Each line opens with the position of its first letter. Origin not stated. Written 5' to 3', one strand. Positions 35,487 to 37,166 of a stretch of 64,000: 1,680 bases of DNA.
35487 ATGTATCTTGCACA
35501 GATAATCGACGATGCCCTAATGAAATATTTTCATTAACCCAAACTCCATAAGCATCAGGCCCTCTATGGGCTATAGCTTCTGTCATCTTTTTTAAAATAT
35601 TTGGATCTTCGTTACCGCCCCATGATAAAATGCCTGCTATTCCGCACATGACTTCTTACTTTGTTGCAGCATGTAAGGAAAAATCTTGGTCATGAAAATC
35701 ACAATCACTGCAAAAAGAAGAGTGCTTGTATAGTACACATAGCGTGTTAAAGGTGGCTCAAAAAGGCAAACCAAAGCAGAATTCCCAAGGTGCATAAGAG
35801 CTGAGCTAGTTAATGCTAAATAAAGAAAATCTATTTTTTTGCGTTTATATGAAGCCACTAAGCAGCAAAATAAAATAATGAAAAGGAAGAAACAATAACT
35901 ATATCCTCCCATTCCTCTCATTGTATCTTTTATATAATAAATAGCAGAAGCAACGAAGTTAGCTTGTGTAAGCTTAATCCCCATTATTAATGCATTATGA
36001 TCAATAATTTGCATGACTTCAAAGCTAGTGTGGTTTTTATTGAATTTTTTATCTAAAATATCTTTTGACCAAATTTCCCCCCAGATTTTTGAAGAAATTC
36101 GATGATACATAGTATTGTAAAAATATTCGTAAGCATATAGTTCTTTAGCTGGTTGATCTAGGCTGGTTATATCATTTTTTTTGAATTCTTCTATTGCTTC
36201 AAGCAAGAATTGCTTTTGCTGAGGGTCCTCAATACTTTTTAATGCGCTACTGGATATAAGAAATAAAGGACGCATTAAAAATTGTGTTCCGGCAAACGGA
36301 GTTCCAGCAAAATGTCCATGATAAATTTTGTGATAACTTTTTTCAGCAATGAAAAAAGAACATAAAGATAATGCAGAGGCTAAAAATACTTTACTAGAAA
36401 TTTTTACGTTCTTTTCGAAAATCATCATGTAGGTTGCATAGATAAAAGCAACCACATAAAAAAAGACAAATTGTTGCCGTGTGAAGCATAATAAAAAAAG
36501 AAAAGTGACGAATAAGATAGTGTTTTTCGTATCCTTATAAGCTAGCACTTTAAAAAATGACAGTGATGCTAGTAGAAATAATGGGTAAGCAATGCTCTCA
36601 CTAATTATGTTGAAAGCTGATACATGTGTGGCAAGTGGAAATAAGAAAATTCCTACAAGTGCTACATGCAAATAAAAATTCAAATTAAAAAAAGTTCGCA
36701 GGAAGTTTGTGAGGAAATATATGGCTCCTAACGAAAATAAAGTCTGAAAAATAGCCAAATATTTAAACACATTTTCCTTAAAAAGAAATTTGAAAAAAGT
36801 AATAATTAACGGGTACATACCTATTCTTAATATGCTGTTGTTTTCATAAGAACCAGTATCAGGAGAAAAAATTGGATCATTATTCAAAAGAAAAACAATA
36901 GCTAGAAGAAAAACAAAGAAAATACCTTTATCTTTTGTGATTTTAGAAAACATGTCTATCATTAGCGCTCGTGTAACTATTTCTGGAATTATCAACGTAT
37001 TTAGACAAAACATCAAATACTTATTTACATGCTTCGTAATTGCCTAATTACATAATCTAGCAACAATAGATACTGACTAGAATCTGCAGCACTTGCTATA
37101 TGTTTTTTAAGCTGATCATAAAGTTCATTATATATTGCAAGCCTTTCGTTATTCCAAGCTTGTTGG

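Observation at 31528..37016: Coupled operon of membrane protein, AsnB-like amidotransferase, ArnC-like GT2 and Ugd: candidate lipid-linked uronic-acid or uronamide envelope-modification pathway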

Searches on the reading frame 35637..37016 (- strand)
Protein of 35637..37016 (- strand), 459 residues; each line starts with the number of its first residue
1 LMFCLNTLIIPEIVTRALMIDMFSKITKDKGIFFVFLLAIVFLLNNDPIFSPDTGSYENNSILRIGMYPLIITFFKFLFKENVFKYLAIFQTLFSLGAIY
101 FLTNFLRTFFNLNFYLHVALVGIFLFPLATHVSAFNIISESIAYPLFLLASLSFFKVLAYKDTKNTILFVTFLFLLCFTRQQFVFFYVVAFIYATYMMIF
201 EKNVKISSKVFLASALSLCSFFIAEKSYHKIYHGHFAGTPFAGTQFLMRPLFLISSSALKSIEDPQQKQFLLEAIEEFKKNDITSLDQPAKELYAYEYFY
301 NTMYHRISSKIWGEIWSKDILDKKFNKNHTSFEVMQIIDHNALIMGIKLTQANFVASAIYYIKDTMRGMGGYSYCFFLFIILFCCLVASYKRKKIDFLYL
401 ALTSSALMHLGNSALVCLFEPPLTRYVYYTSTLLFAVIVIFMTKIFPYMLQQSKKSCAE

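Call 3: search_protein_families(library=pfam, proteins=[window:35637-37016:-], max_evalue=0.01)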
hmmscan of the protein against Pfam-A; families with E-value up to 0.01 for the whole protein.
window:35637-37016:- (459 aa): 0 families

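Call 4: search_protein_families(library=ncbifam, proteins=[window:35637-37016:-], max_evalue=0.01)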
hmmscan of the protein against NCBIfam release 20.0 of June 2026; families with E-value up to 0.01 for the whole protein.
window:35637-37016:- (459 aa): 0 families

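Call 8: find_homologous_proteins(query=window:35637-37016:-, max_evalue=0.001)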
Query window:35637-37016:- (459 aa): 20 proteins with E <= 0.001 among 8000 candidates.
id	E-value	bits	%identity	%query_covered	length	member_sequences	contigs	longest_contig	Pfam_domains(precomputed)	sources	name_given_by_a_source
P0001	2.5e-286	967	97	100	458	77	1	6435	-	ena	-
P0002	3.0e-244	829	87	95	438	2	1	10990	-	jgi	jgi:hypothetical protein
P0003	2.4e-187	641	66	96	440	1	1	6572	-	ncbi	-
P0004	5.1e-181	620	63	96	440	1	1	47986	-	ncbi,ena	-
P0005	6.0e-169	581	59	95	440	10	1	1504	-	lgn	-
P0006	1.1e-167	577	59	96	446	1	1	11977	-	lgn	-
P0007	8.5e-167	574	60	95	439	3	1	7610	-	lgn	-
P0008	1.0e-166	573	99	61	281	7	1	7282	-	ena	-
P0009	2.0e-166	572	59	99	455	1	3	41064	-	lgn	-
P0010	1.7e-165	569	58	96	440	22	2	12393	-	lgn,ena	-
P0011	2.1e-165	569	58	96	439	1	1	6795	-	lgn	-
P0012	2.0e-160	553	59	90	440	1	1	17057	-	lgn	-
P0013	3.3e-159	549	57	95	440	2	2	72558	-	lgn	-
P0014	2.3e-157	543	57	90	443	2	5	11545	-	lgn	-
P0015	2.0e-154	533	59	91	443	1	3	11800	-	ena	-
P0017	1.6e-126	441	50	93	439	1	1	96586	-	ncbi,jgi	jgi:hypothetical protein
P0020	2.4e-80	289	38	93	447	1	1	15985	-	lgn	-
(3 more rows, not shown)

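Call 12: search_protein_representatives(protein=window:35637-37016:-)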
Query: 459 residues. Proteins with E-value up to 0.001 (for the whole library): 501; up to 1e-10: 255; up to 1e-30: 14. The best 150 are listed.
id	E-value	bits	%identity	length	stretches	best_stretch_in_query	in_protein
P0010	5.4e-166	569.3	58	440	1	21-459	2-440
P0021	8.0e-87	308.4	39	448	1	23-446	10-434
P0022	5.8e-41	157.3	32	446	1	23-442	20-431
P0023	5.5e-39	150.8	30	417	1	34-445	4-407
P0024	6.4e-37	144.0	31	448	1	35-441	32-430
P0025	3.8e-35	138.1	33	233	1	223-444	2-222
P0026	4.0e-35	138.1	41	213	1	248-459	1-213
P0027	2.3e-34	135.6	27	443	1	35-444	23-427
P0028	4.2e-33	131.4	29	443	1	43-442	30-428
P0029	8.1e-33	130.5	28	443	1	31-441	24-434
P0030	3.2e-32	128.5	27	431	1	32-442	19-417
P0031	1.2e-31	126.6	32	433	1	27-442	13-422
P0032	2.6e-31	125.5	31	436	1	20-442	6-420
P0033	5.0e-31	124.6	44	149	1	173-314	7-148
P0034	1.7e-30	122.8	29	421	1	33-444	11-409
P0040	4.2e-30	121.5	29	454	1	33-444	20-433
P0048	1.0e-27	113.6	26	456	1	47-442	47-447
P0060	5.7e-26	107.9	29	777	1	30-446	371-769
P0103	2.2e-21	92.8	31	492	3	84-278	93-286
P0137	2.5e-18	82.7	30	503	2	64-281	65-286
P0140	3.0e-18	82.4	21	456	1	44-444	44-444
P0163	1.1e-16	77.3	27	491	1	31-446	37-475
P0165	1.4e-16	77.0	26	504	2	44-280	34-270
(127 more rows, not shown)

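Call 13: search_protein_families(library=pfam, proteins=[P0060, P0021, P0022, P0023, P0024, P0027, P0103, P0137, P0165, P0163], max_evalue=1)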
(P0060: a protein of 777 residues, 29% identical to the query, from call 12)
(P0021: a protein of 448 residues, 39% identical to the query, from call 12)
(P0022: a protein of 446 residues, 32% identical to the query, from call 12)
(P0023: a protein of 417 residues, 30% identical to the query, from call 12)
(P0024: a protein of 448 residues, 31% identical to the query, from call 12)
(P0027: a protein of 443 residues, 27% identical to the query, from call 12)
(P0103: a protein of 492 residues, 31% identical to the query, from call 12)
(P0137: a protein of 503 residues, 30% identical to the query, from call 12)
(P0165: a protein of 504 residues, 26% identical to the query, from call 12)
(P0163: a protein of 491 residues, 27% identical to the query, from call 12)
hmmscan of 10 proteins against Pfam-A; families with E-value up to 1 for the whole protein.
P0060 (777 aa): 2 families
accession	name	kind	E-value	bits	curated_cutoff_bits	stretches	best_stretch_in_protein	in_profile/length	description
PF03706.18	LPG_synthase_TM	-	1.8e-35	123.4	33.4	1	17-302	2-299/302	Lysylphosphatidylglycerol synthase TM region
PF14897.12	EpsG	-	0.0066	16.1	30.1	1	671-767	188-286/326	EpsG family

P0021 (448 aa): 1 family
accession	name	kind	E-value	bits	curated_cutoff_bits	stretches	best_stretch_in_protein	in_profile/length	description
PF20485.3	DUF6724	-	0.83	10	27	0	60-90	4-35/64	Family of unknown function (DUF6724)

P0022 (446 aa): 1 family
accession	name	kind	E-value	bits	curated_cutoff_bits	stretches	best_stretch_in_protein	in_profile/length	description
PF08708.16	PriCT_1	-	0.24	11.5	21.1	1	203-234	12-43/67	Primase C terminal 1 (PriCT-1)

P0023 (417 aa): 1 family
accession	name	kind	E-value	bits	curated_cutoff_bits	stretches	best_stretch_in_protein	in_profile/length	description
PF22347.1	AvrPiz-t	-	0.14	12.8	27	1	264-281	4-21/70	Avirulence protein AvrPiz-t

P0024 (448 aa): 1 family
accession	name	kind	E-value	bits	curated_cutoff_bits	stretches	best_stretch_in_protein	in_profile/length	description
PF23635.1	Beta-prop_AT5G49610-like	-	0.19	11.3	27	1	321-384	182-245/274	F-box protein AT5G49610-like, beta-propeller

P0027 (443 aa): 1 family
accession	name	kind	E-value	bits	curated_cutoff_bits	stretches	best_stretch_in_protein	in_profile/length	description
PF13231.12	PMT_2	-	0.0012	19.5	26.1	1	53-211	3-155/160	Dolichyl-phosphate-mannose-protein mannosyltransferase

P0103 (492 aa): 1 family
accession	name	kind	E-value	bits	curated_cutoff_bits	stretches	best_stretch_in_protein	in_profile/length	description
PF13821.11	DUF4187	-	0.071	13.3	29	1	417-430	27-40/54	Domain of unknown function (DUF4187)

P0137 (503 aa): 0 families

P0165 (504 aa): 0 families

P0163 (491 aa): 0 families

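Call 14: predict_structure(alignment_id=A1)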
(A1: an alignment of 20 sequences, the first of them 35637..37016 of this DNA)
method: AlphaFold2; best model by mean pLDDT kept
length: 459 residues; sequences in the alignment: 20
mean_pLDDT: 80.1   pTM: 0.81
mean pLDDT of the five models: 80.1, 79.6, 78.9, 78.6, 76.8
residues with pLDDT >= 90: 176; 70-90: 186; 50-70: 47; < 50: 50
segments of 3 or more residues with pLDDT < 50: 1-8, 17-23, 51-65, 132-139, 235-238, 455-459
pLDDT, mean of each block of 10 residues (from residue 1): 42 48 57 82 65 40 53 79 78 89 94 91 85 48 88 96 94 89 92 92 92 95 77 52 86 88 94 93 78 76 88 91 88 81 93 90 85 88 83 81 94 88 80 94 78 50
secondary structure, 60 per line:
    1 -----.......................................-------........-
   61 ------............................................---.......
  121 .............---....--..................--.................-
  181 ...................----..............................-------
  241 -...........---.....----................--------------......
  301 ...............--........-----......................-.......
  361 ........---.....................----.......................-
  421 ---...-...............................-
elements in order: H6-44 H52-59 H67-110 H114-133 H137-140 H143-160 H163-179 H181-199 H204-233 H242-252 H256-260 H265-280 H295-315 H318-325 H331-352 H354-368 H372-392 H397-419 H428-458

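Call 17: find_encoding_contigs(protein=P0017, flank=10000, max_places=3)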
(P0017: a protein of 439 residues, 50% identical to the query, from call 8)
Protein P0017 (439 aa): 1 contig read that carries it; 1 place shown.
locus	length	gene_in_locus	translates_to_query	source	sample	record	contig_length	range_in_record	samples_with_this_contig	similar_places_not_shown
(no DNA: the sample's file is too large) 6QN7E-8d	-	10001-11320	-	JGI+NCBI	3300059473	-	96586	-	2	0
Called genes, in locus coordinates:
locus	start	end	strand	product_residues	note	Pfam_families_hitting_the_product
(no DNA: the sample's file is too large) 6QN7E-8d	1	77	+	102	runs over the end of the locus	PF03091:CutA1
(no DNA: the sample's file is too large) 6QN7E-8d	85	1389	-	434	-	PF19425:Csd3_N2, PF01551:Peptidase_M23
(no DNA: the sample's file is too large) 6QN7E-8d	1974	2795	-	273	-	-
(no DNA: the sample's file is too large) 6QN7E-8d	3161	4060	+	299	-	PF01545:Cation_efflux, PF16916:ZT_dimer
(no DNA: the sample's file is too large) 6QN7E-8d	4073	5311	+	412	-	PF01209:Ubie_methyltran (weak), PF01189:Methyltr_RsmB-F, PF13847:Methyltransf_31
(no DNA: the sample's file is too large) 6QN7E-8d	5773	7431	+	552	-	PF00005:ABC_tran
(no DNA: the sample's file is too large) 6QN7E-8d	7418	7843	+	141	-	PF27765:UCP032817-like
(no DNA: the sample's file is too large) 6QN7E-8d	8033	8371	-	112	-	PF02410:RsfS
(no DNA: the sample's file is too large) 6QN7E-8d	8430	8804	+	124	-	-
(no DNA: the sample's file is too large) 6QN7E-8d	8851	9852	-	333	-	PF01018:GTP1_OBG, PF01926:MMR_HSR1, PF02421:FeoB_N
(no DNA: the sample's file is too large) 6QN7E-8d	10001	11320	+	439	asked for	-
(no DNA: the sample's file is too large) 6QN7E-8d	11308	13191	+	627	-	PF13522:GATase_6, PF13537:GATase_7, PF00733:Asn_synthase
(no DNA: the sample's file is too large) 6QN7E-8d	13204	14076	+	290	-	PF00535:Glycos_transf_2, PF10111:Glyco_tranf_2_2 (weak), PF13641:Glyco_tranf_2_3 (weak)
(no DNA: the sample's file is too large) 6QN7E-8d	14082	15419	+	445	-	PF03721:UDPG_MGDP_dh_N, PF00984:UDPG_MGDP_dh, PF03720:UDPG_MGDP_dh_C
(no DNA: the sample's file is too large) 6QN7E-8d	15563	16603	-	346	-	PF00154:RecA_N, PF08423:Rad51, PF06745:ATPase (weak), PF27531:MT3502_N (weak), PF21096:RecA_C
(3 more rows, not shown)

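Call 18: find_encoding_contigs(protein=P0004, flank=10000, max_places=3)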
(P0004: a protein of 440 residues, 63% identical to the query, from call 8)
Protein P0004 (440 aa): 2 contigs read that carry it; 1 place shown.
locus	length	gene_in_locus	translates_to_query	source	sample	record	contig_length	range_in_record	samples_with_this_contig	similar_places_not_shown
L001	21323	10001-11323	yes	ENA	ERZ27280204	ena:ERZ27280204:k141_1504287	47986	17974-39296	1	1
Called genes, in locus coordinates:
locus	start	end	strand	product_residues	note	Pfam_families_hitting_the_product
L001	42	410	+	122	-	PF08780:NTase_sub_bind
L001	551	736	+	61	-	-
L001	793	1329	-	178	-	PF01327:Pep_deformylase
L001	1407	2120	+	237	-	PF09976:TPR_21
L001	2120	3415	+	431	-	PF01011:PQQ (faint), PF13570:Beta-prop_ACSF4, PF25293:Beta-prop_EMC1_N (faint), PF13360:PQQ_2, PF13570:Beta-prop_ACSF4, PF13360:PQQ_2 (weak)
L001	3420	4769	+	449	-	PF00009:GTP_EFTU (weak), PF01926:MMR_HSR1, PF02421:FeoB_N, PF04548:AIG1 (weak), PF00009:GTP_EFTU, PF01926:MMR_HSR1, PF02421:FeoB_N, PF14714:KH_dom-like, +8 more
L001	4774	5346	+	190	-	PF12710:HAD (weak), PF00702:Hydrolase (weak)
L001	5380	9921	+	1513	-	PF21073:GDH_HM1, PF21076:GDH_ACT2, PF21078:GDH_HM3, PF05088:Bac_GDH_CD, PF21074:GDH_C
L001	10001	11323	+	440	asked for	-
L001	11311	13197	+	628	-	PF13522:GATase_6, PF13537:GATase_7, PF00733:Asn_synthase, PF02540:NAD_synthase (weak)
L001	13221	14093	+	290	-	PF00535:Glycos_transf_2, PF10111:Glyco_tranf_2_2 (weak), PF13641:Glyco_tranf_2_3 (weak)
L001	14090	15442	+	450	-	PF03721:UDPG_MGDP_dh_N, PF00984:UDPG_MGDP_dh, PF03720:UDPG_MGDP_dh_C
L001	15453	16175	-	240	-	PF01553:Acyltransferase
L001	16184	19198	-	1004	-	PF14850:Pro_dh-DNA_bdg, PF01619:Pro_dh, PF00171:Aldedh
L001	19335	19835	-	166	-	PF10691:DUF2497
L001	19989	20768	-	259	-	PF08003:Methyltransf_9, PF13489:Methyltransf_23, PF02353:CMAS (weak), PF06325:PrmA, PF08241:Methyltransf_11, PF08242:Methyltransf_12, PF13649:Methyltransf_25, PF13847:Methyltransf_31, +3 more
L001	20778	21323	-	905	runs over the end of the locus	PF00521:DNA_topoisoIV, PF03989:DNA_gyraseA_C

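Call 19: find_encoding_contigs(protein=P0020, flank=10000, max_places=3)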
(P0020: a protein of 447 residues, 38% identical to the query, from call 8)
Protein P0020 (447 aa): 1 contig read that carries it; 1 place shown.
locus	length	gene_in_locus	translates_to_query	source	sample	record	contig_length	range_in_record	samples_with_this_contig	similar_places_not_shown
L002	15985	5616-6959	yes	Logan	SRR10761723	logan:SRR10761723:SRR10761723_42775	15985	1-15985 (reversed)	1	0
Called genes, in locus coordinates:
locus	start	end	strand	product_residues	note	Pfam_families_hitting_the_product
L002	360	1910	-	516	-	PF02347:GDC-P (faint), PF00266:Aminotran_5, PF21478:GcvP2_C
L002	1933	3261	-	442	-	PF02347:GDC-P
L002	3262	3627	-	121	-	PF01597:GCV_H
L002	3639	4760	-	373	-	PF01571:GCV_T, PF08669:GCV_T_C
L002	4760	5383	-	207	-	-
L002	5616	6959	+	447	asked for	-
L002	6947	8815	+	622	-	PF13522:GATase_6, PF13537:GATase_7, PF00733:Asn_synthase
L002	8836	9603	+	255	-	PF13489:Methyltransf_23, PF08241:Methyltransf_11, PF08242:Methyltransf_12, PF13649:Methyltransf_25, PF13847:Methyltransf_31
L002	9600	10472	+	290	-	PF00535:Glycos_transf_2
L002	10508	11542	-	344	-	-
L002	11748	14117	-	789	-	PF00989:PAS (faint), PF13188:PAS_8 (faint), PF08448:PAS_4 (faint), PF12860:PAS_7, PF00512:HisKA, PF02518:HATPase_c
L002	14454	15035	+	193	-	PF01327:Pep_deformylase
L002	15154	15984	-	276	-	?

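Call 21: find_encoding_contigs(protein=P0022, flank=8000, max_places=3)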
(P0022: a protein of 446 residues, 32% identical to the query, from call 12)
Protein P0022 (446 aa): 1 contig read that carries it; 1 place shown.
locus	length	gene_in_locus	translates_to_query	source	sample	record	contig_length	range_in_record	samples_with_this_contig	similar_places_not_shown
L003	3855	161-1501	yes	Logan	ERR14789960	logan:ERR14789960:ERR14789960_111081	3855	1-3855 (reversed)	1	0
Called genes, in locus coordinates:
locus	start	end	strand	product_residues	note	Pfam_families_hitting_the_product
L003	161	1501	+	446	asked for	-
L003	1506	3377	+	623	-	PF13522:GATase_6, PF13537:GATase_7, PF00733:Asn_synthase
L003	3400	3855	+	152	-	?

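Call 22: find_encoding_contigs(protein=P0060, flank=8000, max_places=3)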
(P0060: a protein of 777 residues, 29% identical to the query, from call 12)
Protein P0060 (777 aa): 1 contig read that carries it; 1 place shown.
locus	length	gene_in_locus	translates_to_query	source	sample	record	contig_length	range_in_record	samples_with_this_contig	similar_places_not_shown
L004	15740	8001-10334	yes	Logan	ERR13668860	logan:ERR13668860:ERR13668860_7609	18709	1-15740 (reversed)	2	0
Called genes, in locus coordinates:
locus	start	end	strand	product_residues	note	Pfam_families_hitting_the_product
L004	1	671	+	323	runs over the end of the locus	PF01073:3Beta_HSD (weak), PF01370:Epimerase, PF02719:Polysacc_synt_2 (faint), PF04321:RmlD_sub_bind (weak), PF07993:NAD_binding_4 (faint), PF16363:GDP_Man_Dehyd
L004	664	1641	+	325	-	PF00535:Glycos_transf_2, PF10111:Glyco_tranf_2_2, PF13641:Glyco_tranf_2_3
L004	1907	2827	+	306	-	PF00535:Glycos_transf_2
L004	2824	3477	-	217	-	PF13431:TPR_17 (faint), PF13428:TPR_14 (faint), PF14559:TPR_19 (weak)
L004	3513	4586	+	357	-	PF13480:Acetyltransf_6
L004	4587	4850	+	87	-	PF00550:PP-binding (weak)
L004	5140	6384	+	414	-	PF13439:Glyco_transf_4 (faint), PF13579:Glyco_trans_4_4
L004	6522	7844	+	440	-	PF19358:DUF5935, PF04932:Wzy_C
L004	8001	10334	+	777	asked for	PF03706:LPG_synthase_TM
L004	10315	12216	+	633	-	PF13522:GATase_6, PF13537:GATase_7, PF00733:Asn_synthase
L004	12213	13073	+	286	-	PF00535:Glycos_transf_2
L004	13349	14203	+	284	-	PF08238:Sel1, PF01464:SLT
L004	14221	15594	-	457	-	PF00072:Response_reg, PF00158:Sigma54_activat, PF14532:Sigma54_activ_2, PF07728:AAA_5 (weak), PF25601:AAA_lid_14, PF02954:HTH_8 (weak)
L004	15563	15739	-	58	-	?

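Call 29: find_related_loci(query=A1, collection=genome_contigs, flank=8000)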
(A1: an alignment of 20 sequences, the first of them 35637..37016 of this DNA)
Query A1 (459 aa) in genome_contigs; peptide patterns used: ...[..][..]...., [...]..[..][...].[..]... (x = any residue, [..] = any of these).
66 stretches matched a pattern; 6 encode a relative of the query (tblastn E <= 1e-3); 6 distinct loci.
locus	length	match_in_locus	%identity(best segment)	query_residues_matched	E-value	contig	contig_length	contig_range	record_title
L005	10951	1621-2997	97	1-459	0e+0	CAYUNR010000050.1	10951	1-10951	MAG TPA_asm: uncultured Candidatus Finniella sp. isolate SRP292972_co3_26 genome assembly, contig: NODE_2571_length_1095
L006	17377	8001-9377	96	1-459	0e+0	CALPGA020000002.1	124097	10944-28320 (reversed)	MAG: Candidatus Finniella inopinata isolate HRS-ES2-bin-430 genome assembly, contig: HRS-ES2-C85, whole genome shotgun s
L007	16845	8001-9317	63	21-459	0e+0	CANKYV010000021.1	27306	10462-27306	MAG: Alphaproteobacteria bacterium isolate ZE05-15may19-24 genome assembly, contig: ZE05-15May19-c358, whole genome shot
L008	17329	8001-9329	58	17-459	3e-178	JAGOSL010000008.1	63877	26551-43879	MAG: Proteobacteria bacterium isolate Gw_Eff_bin_318 Gw_Eff_648_length_63877_cov_9.813365, whole genome shotgun sequence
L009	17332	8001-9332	59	16-459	2e-174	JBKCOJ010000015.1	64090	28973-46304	MAG: Pseudomonadota bacterium isolate samp_455_metabat2_141 samp_455_1484723, whole genome shotgun sequence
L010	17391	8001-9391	99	1-459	0e+0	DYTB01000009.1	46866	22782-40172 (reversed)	MAG TPA_asm: Candidatus Odyssella sp. isolate SulCav_PC08_3_2_39_12 SulCav_PC08-3_242_length_46866_cov_7.697977, whole g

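Call 32: find_encoding_contigs(protein=P0027, flank=8000, max_places=2)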
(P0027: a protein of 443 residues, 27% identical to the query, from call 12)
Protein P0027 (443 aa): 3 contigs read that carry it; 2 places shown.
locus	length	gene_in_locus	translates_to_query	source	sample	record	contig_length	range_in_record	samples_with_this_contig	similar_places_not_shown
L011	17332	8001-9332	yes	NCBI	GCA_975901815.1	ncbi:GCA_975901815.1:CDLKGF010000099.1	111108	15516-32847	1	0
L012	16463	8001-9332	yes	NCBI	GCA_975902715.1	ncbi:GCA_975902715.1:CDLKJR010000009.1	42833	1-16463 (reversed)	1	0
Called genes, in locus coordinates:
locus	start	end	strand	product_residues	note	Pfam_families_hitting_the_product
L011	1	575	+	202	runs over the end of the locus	PF02563:Poly_export, PF10531:SLBB, PF22461:SLBB_2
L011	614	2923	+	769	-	PF04932:Wzy_C, PF12895:ANAPC3 (faint)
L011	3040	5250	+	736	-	PF02706:Wzz, PF10609:ParA (faint), PF13614:AAA_31, PF01656:CbiA (weak)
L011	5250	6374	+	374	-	PF01041:DegT_DnrJ_EryC1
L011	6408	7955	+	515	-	PF01073:3Beta_HSD, PF01370:Epimerase, PF02719:Polysacc_synt_2, PF04321:RmlD_sub_bind, PF05368:NmrA, PF07993:NAD_binding_4 (faint), PF13460:NAD_binding_10, PF16363:GDP_Man_Dehyd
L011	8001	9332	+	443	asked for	-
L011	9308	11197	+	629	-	PF13522:GATase_6, PF12481:DUF3700 (weak), PF13537:GATase_7, PF00733:Asn_synthase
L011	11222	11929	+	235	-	PF13489:Methyltransf_23, PF13847:Methyltransf_31, PF08241:Methyltransf_11, PF08242:Methyltransf_12, PF13649:Methyltransf_25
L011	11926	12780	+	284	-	PF00535:Glycos_transf_2, PF13641:Glyco_tranf_2_3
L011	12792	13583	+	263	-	PF13489:Methyltransf_23, PF05401:NodS, PF08003:Methyltransf_9 (weak), PF13847:Methyltransf_31, PF08241:Methyltransf_11, PF08242:Methyltransf_12, PF13649:Methyltransf_25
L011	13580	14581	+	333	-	PF10096:DUF2334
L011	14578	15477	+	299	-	PF00676:E1_dh, PF13292:DXP_synthase_N (weak)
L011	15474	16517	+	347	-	PF02779:Transket_pyr, PF02780:Transketolase_C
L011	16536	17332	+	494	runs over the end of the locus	PF00364:Biotin_lipoyl, PF00132:Hexapep (faint)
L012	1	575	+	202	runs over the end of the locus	PF02563:Poly_export, PF10531:SLBB, PF22461:SLBB_2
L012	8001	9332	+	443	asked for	-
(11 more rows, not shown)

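Call 33: find_encoding_contigs(protein=P0048, flank=8000, max_places=2)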
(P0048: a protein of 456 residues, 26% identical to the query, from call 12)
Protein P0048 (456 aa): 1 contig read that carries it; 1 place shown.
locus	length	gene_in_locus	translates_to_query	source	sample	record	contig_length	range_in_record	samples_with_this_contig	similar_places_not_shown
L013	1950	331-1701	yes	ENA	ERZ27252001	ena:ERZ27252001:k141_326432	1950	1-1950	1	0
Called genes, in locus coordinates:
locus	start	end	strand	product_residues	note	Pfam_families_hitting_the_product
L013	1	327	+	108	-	?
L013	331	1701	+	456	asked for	-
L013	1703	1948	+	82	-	?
